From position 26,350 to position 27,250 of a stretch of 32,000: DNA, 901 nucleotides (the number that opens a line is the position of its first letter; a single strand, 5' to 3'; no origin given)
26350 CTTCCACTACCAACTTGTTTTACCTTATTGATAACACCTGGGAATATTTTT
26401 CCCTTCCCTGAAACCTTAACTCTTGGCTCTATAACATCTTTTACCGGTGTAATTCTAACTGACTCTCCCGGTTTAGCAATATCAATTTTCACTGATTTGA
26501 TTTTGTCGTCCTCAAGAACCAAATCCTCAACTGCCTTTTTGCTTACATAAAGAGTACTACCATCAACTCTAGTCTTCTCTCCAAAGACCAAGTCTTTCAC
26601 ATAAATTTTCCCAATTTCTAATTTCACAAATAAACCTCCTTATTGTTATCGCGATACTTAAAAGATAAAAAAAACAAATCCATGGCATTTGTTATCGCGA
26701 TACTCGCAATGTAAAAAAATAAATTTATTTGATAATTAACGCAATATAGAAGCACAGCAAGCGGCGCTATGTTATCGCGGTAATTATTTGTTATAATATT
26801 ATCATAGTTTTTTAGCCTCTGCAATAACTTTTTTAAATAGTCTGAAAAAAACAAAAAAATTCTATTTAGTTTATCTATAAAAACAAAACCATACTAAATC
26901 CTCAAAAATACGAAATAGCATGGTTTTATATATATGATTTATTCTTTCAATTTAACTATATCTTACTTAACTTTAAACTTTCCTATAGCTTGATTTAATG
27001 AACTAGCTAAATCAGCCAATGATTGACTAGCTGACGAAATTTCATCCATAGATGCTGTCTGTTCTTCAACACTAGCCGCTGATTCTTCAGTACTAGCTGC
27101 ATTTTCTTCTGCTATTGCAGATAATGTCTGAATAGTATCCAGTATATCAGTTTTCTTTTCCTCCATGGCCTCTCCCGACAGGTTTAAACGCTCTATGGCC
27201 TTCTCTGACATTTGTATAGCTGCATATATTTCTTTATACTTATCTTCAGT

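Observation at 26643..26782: Triplicated GC-core palindrome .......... in the grdE-like leader, framing a hairpin plus U8 tract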

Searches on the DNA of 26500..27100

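Call 8: search_rna_families(source=window, start=26500, end=27100, threshold=evalue, max_evalue=10)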
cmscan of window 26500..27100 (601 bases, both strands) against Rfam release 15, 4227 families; matches with E-value up to 10: 5.
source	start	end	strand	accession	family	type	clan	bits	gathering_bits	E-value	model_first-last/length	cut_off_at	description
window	26669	26791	-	RF01796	frnS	Gene; sRNA;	-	17.9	60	1.8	1-119/119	no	Fumarate/nitrate reductase regulator sRNA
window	26886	26938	-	RF03030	salivarius-1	Gene; sRNA;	-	16.8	50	1.5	1-56/56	no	salivarius-1 RNA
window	26703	26802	+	RF03545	Flavi_ISFV_CRE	Cis-reg;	-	16.5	41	7.8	1-89/89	no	Insect-specific Flavivirus 3' UTR cis-acting replication element (CRE)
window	26573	26592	-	RF01111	SBWMV2_UPD-PKk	Cis-reg;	-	16.2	35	2.7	1-21/21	no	Pseudoknot of upstream pseudoknot domain (UPD) of the 3'UTR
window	26574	26605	-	RF00832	mir-71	Gene; miRNA;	-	15.6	50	2.7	1-73/73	no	mir-71 microRNA precursor family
